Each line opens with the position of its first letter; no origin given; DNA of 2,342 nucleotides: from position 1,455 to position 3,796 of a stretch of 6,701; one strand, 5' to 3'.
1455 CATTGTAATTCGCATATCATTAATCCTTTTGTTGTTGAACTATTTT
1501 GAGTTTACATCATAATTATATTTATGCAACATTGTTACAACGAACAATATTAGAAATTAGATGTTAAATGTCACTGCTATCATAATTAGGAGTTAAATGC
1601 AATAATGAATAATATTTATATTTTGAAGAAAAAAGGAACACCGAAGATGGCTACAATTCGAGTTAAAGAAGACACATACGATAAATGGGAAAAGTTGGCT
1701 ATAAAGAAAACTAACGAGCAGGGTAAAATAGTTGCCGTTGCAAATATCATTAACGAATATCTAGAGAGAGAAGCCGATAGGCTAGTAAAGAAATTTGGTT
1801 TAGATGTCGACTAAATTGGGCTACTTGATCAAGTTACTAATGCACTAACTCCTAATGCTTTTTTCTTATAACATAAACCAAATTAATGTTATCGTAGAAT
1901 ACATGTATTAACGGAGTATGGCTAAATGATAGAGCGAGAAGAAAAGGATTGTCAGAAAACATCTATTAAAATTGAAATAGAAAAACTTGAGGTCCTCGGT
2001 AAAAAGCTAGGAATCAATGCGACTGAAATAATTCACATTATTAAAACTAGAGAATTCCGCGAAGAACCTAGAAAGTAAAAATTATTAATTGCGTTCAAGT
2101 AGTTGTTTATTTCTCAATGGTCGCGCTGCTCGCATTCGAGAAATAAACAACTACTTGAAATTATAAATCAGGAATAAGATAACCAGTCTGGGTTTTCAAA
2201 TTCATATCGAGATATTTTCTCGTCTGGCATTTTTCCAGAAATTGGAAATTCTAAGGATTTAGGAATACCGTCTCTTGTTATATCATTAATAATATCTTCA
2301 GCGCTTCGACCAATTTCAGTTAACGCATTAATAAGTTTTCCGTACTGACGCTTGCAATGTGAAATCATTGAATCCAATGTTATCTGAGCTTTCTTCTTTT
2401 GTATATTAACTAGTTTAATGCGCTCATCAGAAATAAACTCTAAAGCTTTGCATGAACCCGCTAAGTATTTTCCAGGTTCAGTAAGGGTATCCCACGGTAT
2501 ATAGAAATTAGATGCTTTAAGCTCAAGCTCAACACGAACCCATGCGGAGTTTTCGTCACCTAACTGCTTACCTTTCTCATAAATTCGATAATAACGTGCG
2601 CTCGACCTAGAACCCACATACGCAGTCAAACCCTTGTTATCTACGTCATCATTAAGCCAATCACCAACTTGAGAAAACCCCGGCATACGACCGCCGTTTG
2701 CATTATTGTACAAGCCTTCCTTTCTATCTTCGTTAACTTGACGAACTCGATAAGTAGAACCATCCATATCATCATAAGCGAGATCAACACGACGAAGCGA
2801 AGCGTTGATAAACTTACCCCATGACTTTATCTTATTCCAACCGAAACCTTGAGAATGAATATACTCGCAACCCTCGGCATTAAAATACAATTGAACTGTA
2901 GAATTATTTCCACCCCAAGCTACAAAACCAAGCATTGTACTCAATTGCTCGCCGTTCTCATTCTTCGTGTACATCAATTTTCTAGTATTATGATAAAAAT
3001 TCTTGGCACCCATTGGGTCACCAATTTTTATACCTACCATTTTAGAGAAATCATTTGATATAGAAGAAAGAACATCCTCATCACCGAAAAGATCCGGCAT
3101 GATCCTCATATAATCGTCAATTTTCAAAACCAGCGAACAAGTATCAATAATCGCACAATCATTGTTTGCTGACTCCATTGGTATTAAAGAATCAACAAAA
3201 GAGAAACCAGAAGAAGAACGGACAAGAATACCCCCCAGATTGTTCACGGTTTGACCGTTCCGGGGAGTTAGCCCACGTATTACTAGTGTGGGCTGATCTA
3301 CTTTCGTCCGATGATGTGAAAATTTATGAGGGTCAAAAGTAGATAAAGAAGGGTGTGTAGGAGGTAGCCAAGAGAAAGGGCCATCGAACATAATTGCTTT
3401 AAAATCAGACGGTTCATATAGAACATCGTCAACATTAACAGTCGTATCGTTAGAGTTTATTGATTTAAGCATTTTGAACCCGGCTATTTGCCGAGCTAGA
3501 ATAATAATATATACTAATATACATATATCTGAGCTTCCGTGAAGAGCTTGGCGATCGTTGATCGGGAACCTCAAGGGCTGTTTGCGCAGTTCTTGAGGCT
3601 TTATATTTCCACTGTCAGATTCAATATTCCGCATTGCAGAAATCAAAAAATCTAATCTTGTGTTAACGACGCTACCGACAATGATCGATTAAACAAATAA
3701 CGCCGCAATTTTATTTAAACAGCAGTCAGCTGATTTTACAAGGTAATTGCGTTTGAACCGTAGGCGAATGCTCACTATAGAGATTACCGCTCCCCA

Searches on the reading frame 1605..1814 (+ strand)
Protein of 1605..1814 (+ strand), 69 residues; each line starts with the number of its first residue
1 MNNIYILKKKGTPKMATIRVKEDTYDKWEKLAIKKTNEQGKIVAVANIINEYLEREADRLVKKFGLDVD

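Call 3: search_protein_families(library=pfam, proteins=[window:1605-1814:+], max_evalue=0.1)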
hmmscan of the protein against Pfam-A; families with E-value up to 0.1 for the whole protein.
window:1605-1814:+ (69 aa): 1 family
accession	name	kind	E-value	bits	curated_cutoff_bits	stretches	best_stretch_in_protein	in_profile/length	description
PF13028.12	DUF3889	-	0.018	15.4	25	1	17-41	13-37/93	Protein of unknown function (DUF3889)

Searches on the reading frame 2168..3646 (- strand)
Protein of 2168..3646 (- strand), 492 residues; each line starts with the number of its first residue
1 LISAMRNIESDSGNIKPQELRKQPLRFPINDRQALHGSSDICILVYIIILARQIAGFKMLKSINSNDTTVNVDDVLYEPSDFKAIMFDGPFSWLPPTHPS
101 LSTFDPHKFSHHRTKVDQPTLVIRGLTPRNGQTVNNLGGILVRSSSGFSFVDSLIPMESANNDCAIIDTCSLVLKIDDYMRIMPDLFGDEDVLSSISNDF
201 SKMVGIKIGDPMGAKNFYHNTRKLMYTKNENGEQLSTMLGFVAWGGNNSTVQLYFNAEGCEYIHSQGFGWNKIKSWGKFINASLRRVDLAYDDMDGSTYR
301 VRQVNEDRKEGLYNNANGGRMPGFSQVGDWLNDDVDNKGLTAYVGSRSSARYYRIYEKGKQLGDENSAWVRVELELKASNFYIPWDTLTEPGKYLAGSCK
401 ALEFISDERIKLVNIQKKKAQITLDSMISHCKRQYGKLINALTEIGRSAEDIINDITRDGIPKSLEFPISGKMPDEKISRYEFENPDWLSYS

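Call 3: search_protein_families(library=pfam, proteins=[window:2168-3646:-], max_evalue=0.1)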
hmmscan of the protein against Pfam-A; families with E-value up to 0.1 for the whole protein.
window:2168-3646:- (492 aa): 1 family
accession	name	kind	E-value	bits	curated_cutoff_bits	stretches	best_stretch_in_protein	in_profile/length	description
PF02486.25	Rep_trans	-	2e-29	103.1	29.6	1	284-456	3-200/201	Replication initiation factor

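Call 6: search_dna_similar(query=window:2168-3646:-, collection=phages, mode=protein, max_evalue=0.00001)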
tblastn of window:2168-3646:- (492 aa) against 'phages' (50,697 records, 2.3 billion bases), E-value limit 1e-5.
Records with a match: 182; places in all: 216; records where one place covers at least 80% of the query: 0.
Best place of each record, by identity: <60% 182.
By first word of the organism name: Vibrio 77; Ralstonia 35; Affertcholeramvirus 32; Inovirus 15; Stenotrophomonas 10; Xanthomonas 5; Dulem 3; Fibrovirus 2; Villovirus 2; Inoviridae 1.
By host as written in the record: Ralstonia solanacearum 29; Homo sapiens 15; - 14; Vibrio cholerae O1 biovar El tor 11; Vibrio parahaemolyticus 8; Vibrio cholerae 6; Vibrio cholerae O1 biovar El Tor 5; Vibrio alginolyticus 4; and 63 more.
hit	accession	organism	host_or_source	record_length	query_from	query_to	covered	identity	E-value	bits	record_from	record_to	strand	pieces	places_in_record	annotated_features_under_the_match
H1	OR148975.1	Inovirus D_HF33_10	Homo sapiens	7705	155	469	64%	30.7%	6e-29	127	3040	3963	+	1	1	replication initiation factor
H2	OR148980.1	Inovirus D_HF5_49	Homo sapiens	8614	155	465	63%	30.0%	4e-32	136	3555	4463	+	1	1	replication initiation factor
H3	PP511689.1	Dulem virus 54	Varecia variegata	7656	155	459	62%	30.6%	6e-30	130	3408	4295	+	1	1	replication protein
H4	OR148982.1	Inovirus D_HF3_8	Homo sapiens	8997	155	465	63%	29.7%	1e-31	134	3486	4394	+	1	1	replication initiation factor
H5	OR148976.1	Inovirus D_HF34_8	Homo sapiens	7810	155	465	63%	29.7%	4e-29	127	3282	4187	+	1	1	replication initiation factor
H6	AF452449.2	Vibrio phage VSKK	Vibrio cholerae O139 strain BO4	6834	92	445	72%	26.0%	2e-9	66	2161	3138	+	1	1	putative replication protein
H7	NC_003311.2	Vibrio phage VSKK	Vibrio cholerae O139 strain BO4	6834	92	445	72%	26.0%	2e-9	66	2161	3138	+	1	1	putative replication protein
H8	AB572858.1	Vibrio phage ND1-fs1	Vibrio cholerae O139 strain ND1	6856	92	445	72%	26.0%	2e-9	66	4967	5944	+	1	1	rstA: RstA protein | hypothetical protein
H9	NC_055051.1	Vibrio phage ND1-fs1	Vibrio cholerae O139 strain ND1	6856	92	445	72%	26.0%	2e-9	66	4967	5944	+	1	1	rstA: RstA protein | hypothetical protein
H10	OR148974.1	Inovirus D_HF4_79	Homo sapiens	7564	155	466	63%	29.5%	4e-29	127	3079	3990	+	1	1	replication initiation factor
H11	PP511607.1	Dulem virus 50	Varecia variegata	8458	155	465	63%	28.6%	1e-26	120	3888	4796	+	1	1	replication protein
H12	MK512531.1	Xanthomonas phage Cf2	Xanthomonas citri subsp. citri Aw12879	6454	176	485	63%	28.6%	2e-23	110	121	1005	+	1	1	replication initiation protein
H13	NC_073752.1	Xanthomonas phage Cf2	Xanthomonas citri subsp. citri Aw12879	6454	176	485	63%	28.6%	2e-23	110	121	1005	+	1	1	replication initiation protein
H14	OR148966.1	Inovirus D_HF1_11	Homo sapiens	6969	155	477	66%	26.7%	5e-18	93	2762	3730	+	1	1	replication initiation factor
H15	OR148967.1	Inovirus D_HF7_9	Homo sapiens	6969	155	477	66%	26.7%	5e-18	93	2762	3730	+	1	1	replication initiation factor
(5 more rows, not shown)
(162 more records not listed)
